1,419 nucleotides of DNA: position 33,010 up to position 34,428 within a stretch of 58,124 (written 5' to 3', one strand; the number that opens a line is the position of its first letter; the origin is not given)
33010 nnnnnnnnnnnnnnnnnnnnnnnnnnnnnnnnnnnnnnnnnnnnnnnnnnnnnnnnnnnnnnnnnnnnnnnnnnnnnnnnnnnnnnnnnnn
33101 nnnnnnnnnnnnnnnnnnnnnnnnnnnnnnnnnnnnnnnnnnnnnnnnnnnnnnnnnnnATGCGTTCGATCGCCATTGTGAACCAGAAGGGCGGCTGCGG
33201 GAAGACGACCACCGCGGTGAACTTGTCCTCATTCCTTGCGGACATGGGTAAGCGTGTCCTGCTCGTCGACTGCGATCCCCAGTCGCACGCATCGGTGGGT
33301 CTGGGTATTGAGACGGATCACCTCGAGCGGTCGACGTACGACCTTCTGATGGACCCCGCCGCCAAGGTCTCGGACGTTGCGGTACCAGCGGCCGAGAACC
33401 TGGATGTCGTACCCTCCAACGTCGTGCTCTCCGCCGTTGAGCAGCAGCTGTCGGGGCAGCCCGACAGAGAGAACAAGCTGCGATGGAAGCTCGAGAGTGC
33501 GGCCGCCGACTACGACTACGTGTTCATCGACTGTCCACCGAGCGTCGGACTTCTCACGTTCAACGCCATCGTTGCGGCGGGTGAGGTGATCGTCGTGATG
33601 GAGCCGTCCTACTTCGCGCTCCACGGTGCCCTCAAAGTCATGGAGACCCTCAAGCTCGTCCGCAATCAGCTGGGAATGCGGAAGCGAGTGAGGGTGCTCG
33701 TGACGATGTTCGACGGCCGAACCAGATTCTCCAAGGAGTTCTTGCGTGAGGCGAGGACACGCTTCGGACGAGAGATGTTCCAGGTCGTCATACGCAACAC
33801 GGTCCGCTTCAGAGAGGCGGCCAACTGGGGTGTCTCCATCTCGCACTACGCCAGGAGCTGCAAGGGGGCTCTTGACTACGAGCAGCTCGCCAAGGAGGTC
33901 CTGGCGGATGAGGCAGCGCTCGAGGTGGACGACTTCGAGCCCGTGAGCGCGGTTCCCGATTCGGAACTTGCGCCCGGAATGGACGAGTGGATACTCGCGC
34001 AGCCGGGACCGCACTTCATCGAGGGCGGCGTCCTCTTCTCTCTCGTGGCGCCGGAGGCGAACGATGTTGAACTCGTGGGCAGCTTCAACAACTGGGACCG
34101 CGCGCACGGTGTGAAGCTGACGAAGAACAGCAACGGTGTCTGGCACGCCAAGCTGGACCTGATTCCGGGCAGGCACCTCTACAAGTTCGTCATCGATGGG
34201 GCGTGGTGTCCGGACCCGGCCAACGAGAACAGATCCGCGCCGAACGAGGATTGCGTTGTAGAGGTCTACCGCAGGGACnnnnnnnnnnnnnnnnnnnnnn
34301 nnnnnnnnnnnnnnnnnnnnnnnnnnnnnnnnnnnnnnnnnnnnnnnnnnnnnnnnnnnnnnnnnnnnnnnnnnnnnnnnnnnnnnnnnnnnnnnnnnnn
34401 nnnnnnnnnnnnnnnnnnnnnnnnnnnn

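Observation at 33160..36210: ParA ATPase fused to an AMPK-beta-type glycogen-binding module, with a degenerate MinD-like ATPase and an orphan protein: candidate glycogen-granule positioning system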

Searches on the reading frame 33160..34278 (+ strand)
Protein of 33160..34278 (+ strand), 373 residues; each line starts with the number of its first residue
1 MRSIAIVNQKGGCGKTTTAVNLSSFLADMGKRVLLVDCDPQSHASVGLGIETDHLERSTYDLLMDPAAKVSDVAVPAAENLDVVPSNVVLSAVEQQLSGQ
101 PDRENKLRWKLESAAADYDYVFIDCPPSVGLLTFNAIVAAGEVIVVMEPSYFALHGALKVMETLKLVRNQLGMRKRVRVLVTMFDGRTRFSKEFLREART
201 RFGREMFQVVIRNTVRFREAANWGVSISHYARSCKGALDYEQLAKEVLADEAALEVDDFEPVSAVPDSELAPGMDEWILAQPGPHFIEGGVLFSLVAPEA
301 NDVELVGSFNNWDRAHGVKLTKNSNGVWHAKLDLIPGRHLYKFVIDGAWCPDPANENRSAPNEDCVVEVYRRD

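Call 3: search_protein_families(library=pfam, proteins=[window:33160-34278:+], max_evalue=0.1)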
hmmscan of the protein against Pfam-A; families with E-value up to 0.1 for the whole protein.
window:33160-34278:+ (373 aa): 16 families
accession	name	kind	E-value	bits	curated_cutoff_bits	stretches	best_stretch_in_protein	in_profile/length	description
PF13614.12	AAA_31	-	3.2e-53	180.7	27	1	1-171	1-171/177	AAA domain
PF01656.29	CbiA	-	8.1e-22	77.9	25.4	1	4-222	1-120/125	CobQ/CobB/MinD/ParA nucleotide binding domain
PF00142.24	Fer4_NifH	-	1.1e-14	55.1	25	2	7-44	5-42/271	4Fe-4S iron sulfur cluster binding proteins, NifH/frxC family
PF06564.18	CBP_BcsQ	-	1.3e-13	51.5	21.3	1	1-246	1-232/234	Cellulose biosynthesis protein BcsQ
PF02922.24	CBM_48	-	1.2e-11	45.2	22.4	1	283-349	3-72/83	Carbohydrate-binding module 48 (Isoamylase N-terminal domain)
PF16561.11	AMPK1_CBM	-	4.1e-11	43.4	26.8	1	299-356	10-64/85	Glycogen recognition site of AMP-activated protein kinase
PF10609.15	ParA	-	4.8e-11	43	27.1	1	3-170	5-166/246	NUBPL iron-transfer P-loop NTPase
PF09140.17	MipZ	-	1.1e-08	35.2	20.7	1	4-154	3-136/262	ATPase MipZ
PF02374.21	ArsA_ATPase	-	1.1e-05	25.2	24.3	1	6-58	5-57/305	Anion-transporting ATPase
PF07015.17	VirC1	-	0.00024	21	24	1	1-40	1-40/231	VirC1 protein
PF16760.10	CBM53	-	0.02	15.6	27.6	1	300-334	10-48/57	Starch/carbohydrate-binding module (family 53)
PF22058.2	X25_BaPul_like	-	0.026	15.1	27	1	307-358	13-65/87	Pullulanase X25 domain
PF00448.28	SRP54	-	0.027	14.5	22.7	1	12-43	11-42/196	SRP54-type protein, GTPase domain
PF16575.11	CLP1_P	-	0.028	14.7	26.6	1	13-41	5-33/188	mRNA cleavage and polyadenylation factor CLP1 P-loop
PF03308.22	MeaB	-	0.043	13.3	23.1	1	12-47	43-78/273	Methylmalonyl Co-A mutase-associated GTPase MeaB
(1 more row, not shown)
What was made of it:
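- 33160..34281 (+): Gene 1: ParA/Soj-type deviant Walker A ATPase (aa 1-250), linker (aa 251-282) and CBM48/AMPK-beta-type carbohydrate-binding module (aa 283-370). Pfam AAA_31 E 3e-53, CBM_48 E 1.2e-11 and AMPK1_CBM E 4e-11 (call 3).
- On ParA/MinD deviant Walker A ATPases (gene 1): AAA_31 scores 180.7 bits against a cutoff of 27, and CbiA 77.9 against 25.4 (call 3).
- On CBM48 / AMPK1_CBM glycogen-binding module (gene 1 C-terminus): AMPK1_CBM scores 43.4 bits against 26.8 (call 3).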

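Call 4: search_protein_families(library=ncbifam, proteins=[window:33160-34278:+], max_evalue=0.1)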
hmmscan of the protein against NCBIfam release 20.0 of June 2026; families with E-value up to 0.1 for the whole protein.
window:33160-34278:+ (373 aa): 45 families (the best 25 are shown)
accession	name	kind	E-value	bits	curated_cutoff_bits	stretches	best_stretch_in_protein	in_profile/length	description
NF041546.1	ParA_partition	equivalog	4.1e-32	111.4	180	2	4-46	2-44/203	ParA family partition ATPase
NF041283.1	PrgP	equivalog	2e-25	89.7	400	1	3-231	4-242/297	ParA superfamily DNA segregation protein PrgP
TIGR01969.1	minD_arch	subfamily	4.5e-25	88.3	201.75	1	2-258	1-241/251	cell division ATPase MinD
TIGR03453.1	partition_RepA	equivalog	5.5e-25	88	348.45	1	3-185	106-308/387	plasmid partitioning protein RepA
NF010443.0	PRK13869.1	subfamily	1.1e-19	70.5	446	1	3-173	123-304/405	plasmid-partitioning protein RepA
NF010259.0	PRK13705.1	equivalog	3.6e-19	69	725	1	4-214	109-335/388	plasmid-partitioning protein SopA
TIGR03371.1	cellulose_yhjQ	equivalog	1.4e-18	67.3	157.85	1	1-247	1-241/246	cellulose biosynthesis protein BcsQ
TIGR01968.1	minD_bact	equivalog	1.1e-16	60.9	212.9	1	3-254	3-243/261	septum site-determining protein MinD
TIGR01287.1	nifH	equivalog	6.2e-11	42.1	394.35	1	4-45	3-43/275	nitrogenase iron protein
NF033200.1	F430_CfbC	exception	1.5e-10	40.9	402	1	4-48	3-46/260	Ni-sirohydrochlorin a,c-diamide reductive cyclase ATP-dependent reductase subunit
TIGR02016.1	BchX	equivalog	2.4e-10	40.2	331.2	1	4-45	3-43/296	chlorophyllide a reductase iron protein subunit X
TIGR01007.1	eps_fam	subfamily_domain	1.9e-09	37.4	108.05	1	2-146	18-157/204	polysaccharide biosynthesis tyrosine autokinase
TIGR03018.1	pepcterm_TyrKin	hypoth_equivalog_domain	8e-09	35.1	230.65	1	4-148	38-180/207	XrtA-associated tyrosine autokinase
NF041136.1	MrpORP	equivalog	9.1e-09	35.1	450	1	3-165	7-164/365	iron-sulfur cluster carrier protein MrpORP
NF003811.1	PRK05402.1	equivalog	1.9e-08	33.3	741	1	289-346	29-86/619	1,4-alpha-glucan branching protein GlgB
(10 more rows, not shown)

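Call 5: find_homologous_proteins(query=window:33160-34278:+, max_evalue=0.00001)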
Query window:33160-34278:+ (373 aa): 5125 proteins with E <= 0.00001 among 8000 candidates; the best 120 are listed.
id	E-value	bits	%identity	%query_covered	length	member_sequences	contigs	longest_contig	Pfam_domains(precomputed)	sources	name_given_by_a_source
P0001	5.1e-238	807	94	100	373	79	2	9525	PF00142.25,PF02922.25,PF10609.16,PF16561.12,PF01656.30,PF13614.13,PF09140.18,PF06564.19,PF02374.22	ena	-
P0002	7.0e-225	764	89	100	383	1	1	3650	PF00142.25,PF02922.25,PF10609.16,PF16561.12,PF01656.30,PF13614.13,PF09140.18,PF06564.19,PF02374.22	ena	-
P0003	3.0e-224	762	87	100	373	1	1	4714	PF00142.25,PF02922.25,PF10609.16,PF16561.12,PF01656.30,PF13614.13,PF09140.18,PF06564.19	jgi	jgi:chromosome partitioning protein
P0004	8.3e-224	761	88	100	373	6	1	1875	PF00142.25,PF02922.25,PF10609.16,PF16561.12,PF01656.30,PF13614.13,PF09140.18,PF06564.19,PF02374.22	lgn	-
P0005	2.2e-223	759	88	100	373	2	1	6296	PF00142.25,PF02922.25,PF10609.16,PF16561.12,PF01656.30,PF13614.13,PF07015.18,PF09140.18,PF06564.19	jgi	jgi:chromosome partitioning protein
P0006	3.3e-220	749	86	100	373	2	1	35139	PF00142.25,PF02922.25,PF10609.16,PF16561.12,PF01656.30,PF13614.13,PF07015.18,PF09140.18,PF06564.19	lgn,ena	-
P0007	1.3e-219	747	86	100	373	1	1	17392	PF00142.25,PF02922.25,PF10609.16,PF16561.12,PF01656.30,PF13614.13,PF09140.18,PF06564.19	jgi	jgi:chromosome partitioning protein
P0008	2.3e-210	716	83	100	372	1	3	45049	PF00142.25,PF02922.25,PF10609.16,PF16561.12,PF01656.30,PF13614.13,PF07015.18,PF09140.18,PF06564.19,PF02374.22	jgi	jgi:chromosome partitioning protein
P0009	1.3e-207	707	83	100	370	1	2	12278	PF00142.25,PF02922.25,PF10609.16,PF16561.12,PF01656.30,PF13614.13,PF07015.18,PF09140.18,PF06564.19,PF02374.22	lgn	-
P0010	2.7e-205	700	81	100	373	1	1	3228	PF00142.25,PF02922.25,PF10609.16,PF16561.12,PF01656.30,PF13614.13,PF09140.18,PF06564.19,PF02374.22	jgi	jgi:chromosome partitioning protein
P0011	9.6e-205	698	81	100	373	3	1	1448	PF00142.25,PF02922.25,PF10609.16,PF16561.12,PF01656.30,PF13614.13,PF07015.18,PF09140.18,PF06564.19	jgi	jgi:chromosome partitioning protein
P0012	6.2e-204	695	81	100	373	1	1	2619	PF00142.25,PF02922.25,PF10609.16,PF16561.12,PF01656.30,PF13614.13,PF09140.18,PF06564.19,PF02374.22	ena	-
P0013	2.0e-201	687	79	100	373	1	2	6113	PF00142.25,PF02922.25,PF10609.16,PF16561.12,PF01656.30,PF13614.13,PF09140.18,PF06564.19,PF02374.22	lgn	-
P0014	5.9e-201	685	79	100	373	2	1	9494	PF00142.25,PF02922.25,PF10609.16,PF16561.12,PF01656.30,PF13614.13,PF09140.18,PF06564.19,PF02374.22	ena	-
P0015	8.8e-200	681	80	100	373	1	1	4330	PF00142.25,PF02922.25,PF10609.16,PF16561.12,PF01656.30,PF13614.13,PF09140.18,PF06564.19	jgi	jgi:chromosome partitioning protein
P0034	2.4e-190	650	73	100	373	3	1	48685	PF00142.25,PF02922.25,PF10609.16,PF16561.12,PF01656.30,PF13614.13,PF09140.18,PF06564.19,PF02374.22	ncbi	-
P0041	1.7e-186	638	73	100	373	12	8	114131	PF00142.25,PF02922.25,PF10609.16,PF16561.12,PF01656.30,PF13614.13,PF09140.18,PF06564.19,PF02374.22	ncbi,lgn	-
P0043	3.2e-186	637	73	100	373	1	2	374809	PF00142.25,PF02922.25,PF10609.16,PF16561.12,PF01656.30,PF13614.13,PF09140.18,PF06564.19,PF02374.22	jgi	jgi:chromosome partitioning protein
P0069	2.5e-94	335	46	95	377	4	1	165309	PF00142.25,PF02922.25,PF10609.16,PF16561.12,PF01656.30,PF13614.13,PF09140.18,PF06564.19,PF02374.22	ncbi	-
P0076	2.5e-90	321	45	96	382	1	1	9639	PF00142.25,PF02922.25,PF10609.16,PF16561.12,PF01656.30,PF22058.3,PF13614.13,PF09140.18,PF06564.19,PF02374.22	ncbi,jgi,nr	ncbi:MAG: AAA family ATPase [Deltaproteobacteria bacterium]|nr:AAA family ATPase [Deltaproteobacteri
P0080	3.7e-90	321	44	99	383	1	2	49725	PF00142.25,PF02922.25,PF10609.16,PF16561.12,PF01656.30,PF22058.3,PF13614.13,PF09140.18,PF06564.19,PF02374.22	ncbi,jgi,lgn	-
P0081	4.7e-90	320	43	95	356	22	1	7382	PF00142.25,PF02922.25,PF10609.16,PF16561.12,PF01656.30,PF13614.13,PF09140.18,PF06564.19,PF02374.22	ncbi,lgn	-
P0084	1.4e-89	319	65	59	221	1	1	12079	PF00142.25,PF10609.16,PF01656.30,PF13614.13,PF09140.18,PF06564.19,PF02374.22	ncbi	ncbi:MAG: ParA family protein, partial [Planctomycetota bacterium]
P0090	8.2e-89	316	44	95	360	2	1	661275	PF00142.25,PF02922.25,PF10609.16,PF16561.12,PF01656.30,PF13614.13,PF09140.18,PF06564.19,PF02374.22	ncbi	-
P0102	1.1e-87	313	45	96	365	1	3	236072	PF00142.25,PF02922.25,PF10609.16,PF16561.12,PF01656.30,PF22058.3,PF13614.13,PF09140.18,PF06564.19,PF02374.22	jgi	-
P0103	1.1e-87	313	43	95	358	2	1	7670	PF00142.25,PF02922.25,PF10609.16,PF16561.12,PF01656.30,PF13614.13,PF09140.18,PF06564.19,PF02374.22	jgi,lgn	jgi:chromosome partitioning protein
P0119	4.1e-87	311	41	95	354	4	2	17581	PF00142.25,PF02922.25,PF10609.16,PF16561.12,PF01656.30,PF13614.13,PF09140.18,PF06564.19,PF02374.22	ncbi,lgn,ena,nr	ncbi:sporulation initiation inhibitor protein Soj [bacterium BMS3Abin04]|nr:sporulation initiation i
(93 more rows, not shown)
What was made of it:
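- More than 110 distinct 90%-identity clusters from NCBI, JGI, ENA and Logan assemblies carry both domains in one protein of 350-420 aa (call 5).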

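Call 12: find_encoding_contigs(protein=P0090, flank=8000, max_places=2)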
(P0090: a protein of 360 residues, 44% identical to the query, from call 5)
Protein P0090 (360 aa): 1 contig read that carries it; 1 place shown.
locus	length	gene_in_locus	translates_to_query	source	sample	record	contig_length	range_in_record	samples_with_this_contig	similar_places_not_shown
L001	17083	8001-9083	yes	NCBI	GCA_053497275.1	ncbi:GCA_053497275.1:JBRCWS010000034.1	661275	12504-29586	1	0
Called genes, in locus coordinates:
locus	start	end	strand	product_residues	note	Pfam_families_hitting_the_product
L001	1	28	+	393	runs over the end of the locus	PF07498:Rho_N (weak), PF16258:DUF4912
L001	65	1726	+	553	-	PF03065:Glyco_hydro_57, PF09210:BE_C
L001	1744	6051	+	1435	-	PF01869:BcrAD_BadFG, PF09989:DUF2229, PF06050:HGD-D (faint)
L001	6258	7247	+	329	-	PF02744:GalP_UDP_tr_C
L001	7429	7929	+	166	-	PF01613:Flavin_Reduct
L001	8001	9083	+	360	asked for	PF00142:Fer4_NifH (weak), PF01656:CbiA, PF06564:CBP_BcsQ, PF09140:MipZ (weak), PF10609:ParA (weak), PF13614:AAA_31, PF02922:CBM_48, PF16561:AMPK1_CBM, +1 more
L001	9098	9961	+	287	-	-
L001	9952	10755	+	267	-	-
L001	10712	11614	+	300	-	PF02517:Rce1-like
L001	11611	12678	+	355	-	PF01208:URO-D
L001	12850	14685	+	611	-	PF14885:GHL15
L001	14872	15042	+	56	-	-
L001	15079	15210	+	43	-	-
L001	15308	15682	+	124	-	PF00072:Response_reg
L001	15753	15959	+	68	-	-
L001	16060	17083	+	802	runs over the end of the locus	PF13567:DUF4131, PF03772:Competence, PF00753:Lactamase_B, PF12706:Lactamase_B_2 (weak)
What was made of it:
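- A GH57 branching enzyme lies about 6-8 kb upstream of the ParA-CBM48 gene in L001 (call 12).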

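Call 13: find_encoding_contigs(protein=P0102, flank=8000, max_places=2)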
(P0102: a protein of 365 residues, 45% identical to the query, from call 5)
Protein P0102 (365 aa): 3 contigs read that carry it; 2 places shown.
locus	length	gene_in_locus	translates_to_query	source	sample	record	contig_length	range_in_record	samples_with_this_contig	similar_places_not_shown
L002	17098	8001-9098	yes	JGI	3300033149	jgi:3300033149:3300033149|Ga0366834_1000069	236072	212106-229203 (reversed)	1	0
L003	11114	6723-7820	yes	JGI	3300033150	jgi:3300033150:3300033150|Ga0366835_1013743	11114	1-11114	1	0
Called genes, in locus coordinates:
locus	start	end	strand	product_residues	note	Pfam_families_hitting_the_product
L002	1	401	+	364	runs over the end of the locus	PF06074:Portal_Mu (weak), PF04860:Phage_portal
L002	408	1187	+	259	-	-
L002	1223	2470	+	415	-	PF17236:SU10_MCP, PF05065:Phage_capsid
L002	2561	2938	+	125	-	-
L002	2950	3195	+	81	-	-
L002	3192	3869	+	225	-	-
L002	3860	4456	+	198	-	PF24163:HCP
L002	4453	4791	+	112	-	-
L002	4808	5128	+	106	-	-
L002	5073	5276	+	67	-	-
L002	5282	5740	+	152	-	-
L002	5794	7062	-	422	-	PF00155:Aminotran_1_2 (weak), PF01041:DegT_DnrJ_EryC1, PF01053:Cys_Met_Meta_PP (weak)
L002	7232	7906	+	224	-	PF00730:HhH-GPD, PF10576:EndIII_4Fe-2S (faint)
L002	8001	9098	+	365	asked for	PF00142:Fer4_NifH, PF02374:ArsA_ATPase (weak), PF06564:CBP_BcsQ, PF09140:MipZ (weak), PF10609:ParA, PF13614:AAA_31, PF01656:CbiA, PF16561:AMPK1_CBM, +2 more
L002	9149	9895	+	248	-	PF10609:ParA (weak), PF01656:CbiA (weak)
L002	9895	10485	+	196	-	-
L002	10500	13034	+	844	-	PF04851:ResIII (faint), PF00270:DEAD, PF00271:Helicase_C, PF21280:Helicase_dom4_arc, PF00486:Trans_reg_C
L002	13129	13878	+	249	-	-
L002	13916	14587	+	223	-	PF01865:PhoU_div, PF01895:PhoU (faint)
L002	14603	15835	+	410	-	PF01384:PHO4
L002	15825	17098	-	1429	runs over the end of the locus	PF01869:BcrAD_BadFG, PF06050:HGD-D (faint), PF09989:DUF2229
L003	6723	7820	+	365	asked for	PF00142:Fer4_NifH, PF02374:ArsA_ATPase (weak), PF06564:CBP_BcsQ, PF09140:MipZ (weak), PF10609:ParA, PF13614:AAA_31, PF01656:CbiA, PF16561:AMPK1_CBM, +2 more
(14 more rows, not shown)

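Call 32: find_encoding_contigs(protein=P0069, flank=8000, max_places=1)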
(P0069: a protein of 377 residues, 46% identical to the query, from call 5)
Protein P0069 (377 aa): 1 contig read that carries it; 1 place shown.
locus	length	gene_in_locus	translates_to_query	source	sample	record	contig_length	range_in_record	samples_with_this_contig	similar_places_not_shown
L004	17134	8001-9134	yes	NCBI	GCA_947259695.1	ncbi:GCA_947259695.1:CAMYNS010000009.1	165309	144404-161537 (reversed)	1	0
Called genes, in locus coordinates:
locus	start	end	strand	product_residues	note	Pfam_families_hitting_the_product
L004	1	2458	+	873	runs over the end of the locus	PF19864:Radical_SAM_N2, PF04055:Radical_SAM, PF10105:DUF2344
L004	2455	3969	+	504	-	PF10150:RNase_E_G, PF20833:RNase_E_G_Thio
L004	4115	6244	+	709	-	PF00672:HAMP, PF00989:PAS, PF08448:PAS_4, PF24820:Diguanyl_cycl_sensor (weak), PF13426:PAS_9, PF00512:HisKA, PF02518:HATPase_c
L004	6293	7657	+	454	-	PF00072:Response_reg, PF00158:Sigma54_activat, PF14532:Sigma54_activ_2, PF25601:AAA_lid_14, PF02954:HTH_8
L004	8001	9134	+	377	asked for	PF00142:Fer4_NifH (weak), PF01656:CbiA, PF02374:ArsA_ATPase (weak), PF06564:CBP_BcsQ, PF10609:ParA (weak), PF13614:AAA_31, PF02922:CBM_48 (weak), PF16561:AMPK1_CBM, +1 more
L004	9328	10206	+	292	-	-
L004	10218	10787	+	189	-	-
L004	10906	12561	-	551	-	-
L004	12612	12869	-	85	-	PF00166:Cpn10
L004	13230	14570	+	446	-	PF00158:Sigma54_activat, PF06414:Zeta_toxin (weak), PF00004:AAA (weak), PF07724:AAA_2, PF07728:AAA_5 (weak), PF10431:ClpB_D2-small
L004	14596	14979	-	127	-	PF01648:ACPS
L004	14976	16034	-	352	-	PF00483:NTP_transferase, PF12804:NTP_transf_3, PF22640:ManC_GMP_beta-helix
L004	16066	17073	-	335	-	PF00044:Gp_dh_N, PF02800:Gp_dh_C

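Call 33: find_encoding_contigs(protein=P0119, flank=8000, max_places=1)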
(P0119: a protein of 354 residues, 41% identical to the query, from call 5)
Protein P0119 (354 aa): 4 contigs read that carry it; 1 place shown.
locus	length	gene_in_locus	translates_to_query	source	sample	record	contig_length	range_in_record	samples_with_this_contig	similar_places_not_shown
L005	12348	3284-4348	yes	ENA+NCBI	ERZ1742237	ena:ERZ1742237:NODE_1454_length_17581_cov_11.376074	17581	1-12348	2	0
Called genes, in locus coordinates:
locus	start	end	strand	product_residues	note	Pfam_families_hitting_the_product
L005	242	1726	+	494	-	PF00474:SSF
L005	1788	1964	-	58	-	-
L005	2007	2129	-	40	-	-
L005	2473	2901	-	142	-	PF01740:STAS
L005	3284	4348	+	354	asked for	PF01656:CbiA, PF02374:ArsA_ATPase (weak), PF06564:CBP_BcsQ, PF09140:MipZ, PF10609:ParA (weak), PF13614:AAA_31, PF02922:CBM_48, PF16561:AMPK1_CBM, +1 more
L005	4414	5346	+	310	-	PF01656:CbiA (faint)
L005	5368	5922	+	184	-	-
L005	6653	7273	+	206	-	-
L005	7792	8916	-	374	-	PF00561:Abhydrolase_1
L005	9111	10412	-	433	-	PF01053:Cys_Met_Meta_PP, PF00155:Aminotran_1_2, PF00266:Aminotran_5, PF01041:DegT_DnrJ_EryC1 (weak), PF01212:Beta_elim_lyase (faint)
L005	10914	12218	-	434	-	PF14821:Thr_synth_N, PF00291:PALP, PF24857:THR4_C (weak)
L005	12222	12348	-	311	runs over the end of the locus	PF00288:GHMP_kinases_N, PF08544:GHMP_kinases_C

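Call 42: list_cluster_members(proteins=[P0069, P0076, P0080, P0081, P0090, P0119, P0084, P0034, P0041, P0103])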
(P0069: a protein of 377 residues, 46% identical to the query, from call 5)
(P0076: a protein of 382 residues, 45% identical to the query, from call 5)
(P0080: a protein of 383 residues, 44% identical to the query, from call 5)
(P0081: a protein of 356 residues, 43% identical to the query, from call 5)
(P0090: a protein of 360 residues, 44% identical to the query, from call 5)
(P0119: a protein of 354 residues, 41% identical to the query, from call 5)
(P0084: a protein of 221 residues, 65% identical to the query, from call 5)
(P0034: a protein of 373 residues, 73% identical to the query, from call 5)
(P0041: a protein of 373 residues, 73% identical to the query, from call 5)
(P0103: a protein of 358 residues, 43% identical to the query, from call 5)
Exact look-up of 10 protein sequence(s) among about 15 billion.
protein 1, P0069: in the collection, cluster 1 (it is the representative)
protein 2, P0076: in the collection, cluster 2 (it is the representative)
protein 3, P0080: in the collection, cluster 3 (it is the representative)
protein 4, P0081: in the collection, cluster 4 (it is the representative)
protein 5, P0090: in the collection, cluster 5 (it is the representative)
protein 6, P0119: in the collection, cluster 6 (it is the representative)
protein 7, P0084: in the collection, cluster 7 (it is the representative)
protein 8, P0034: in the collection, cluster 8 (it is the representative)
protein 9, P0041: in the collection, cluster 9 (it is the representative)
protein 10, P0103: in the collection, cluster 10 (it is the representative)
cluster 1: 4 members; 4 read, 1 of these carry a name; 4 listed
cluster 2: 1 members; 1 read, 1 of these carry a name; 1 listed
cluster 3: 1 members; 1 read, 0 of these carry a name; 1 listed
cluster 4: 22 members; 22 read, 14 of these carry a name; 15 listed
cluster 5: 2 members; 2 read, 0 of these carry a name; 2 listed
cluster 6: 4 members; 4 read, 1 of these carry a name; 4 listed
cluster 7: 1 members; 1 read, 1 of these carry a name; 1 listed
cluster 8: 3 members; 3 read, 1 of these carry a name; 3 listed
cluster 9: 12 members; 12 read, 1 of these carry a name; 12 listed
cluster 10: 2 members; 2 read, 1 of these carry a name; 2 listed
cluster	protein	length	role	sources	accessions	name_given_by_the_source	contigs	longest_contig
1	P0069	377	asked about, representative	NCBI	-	-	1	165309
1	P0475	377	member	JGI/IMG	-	chromosome partitioning protein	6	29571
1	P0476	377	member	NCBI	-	-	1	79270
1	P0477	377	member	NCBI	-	-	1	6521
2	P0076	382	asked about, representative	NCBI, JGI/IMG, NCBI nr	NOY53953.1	MAG: AAA family ATPase [Deltaproteobacteria bacterium] | AAA family ATPase [Deltaproteobacteria bacterium]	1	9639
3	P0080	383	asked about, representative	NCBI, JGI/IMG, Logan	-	-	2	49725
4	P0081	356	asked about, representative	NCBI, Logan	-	-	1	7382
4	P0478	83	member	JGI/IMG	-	1,4-alpha-glucan branching enzyme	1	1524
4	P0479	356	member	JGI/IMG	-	chromosome partitioning protein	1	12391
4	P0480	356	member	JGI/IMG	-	chromosome partitioning protein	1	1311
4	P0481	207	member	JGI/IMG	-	hypothetical protein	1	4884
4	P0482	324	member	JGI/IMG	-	chromosome partitioning protein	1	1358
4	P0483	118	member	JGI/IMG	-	1,4-alpha-glucan branching enzyme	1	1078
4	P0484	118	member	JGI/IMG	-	1,4-alpha-glucan branching enzyme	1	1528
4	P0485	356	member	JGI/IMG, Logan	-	chromosome partitioning protein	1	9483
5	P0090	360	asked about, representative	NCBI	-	-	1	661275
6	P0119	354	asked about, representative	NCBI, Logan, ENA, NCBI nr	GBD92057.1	sporulation initiation inhibitor protein Soj [bacterium BMS3Abin04]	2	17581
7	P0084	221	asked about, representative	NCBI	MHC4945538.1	MAG: ParA family protein, partial [Planctomycetota bacterium]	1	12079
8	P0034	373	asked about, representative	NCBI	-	-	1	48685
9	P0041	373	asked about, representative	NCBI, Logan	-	-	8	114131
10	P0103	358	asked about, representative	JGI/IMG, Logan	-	chromosome partitioning protein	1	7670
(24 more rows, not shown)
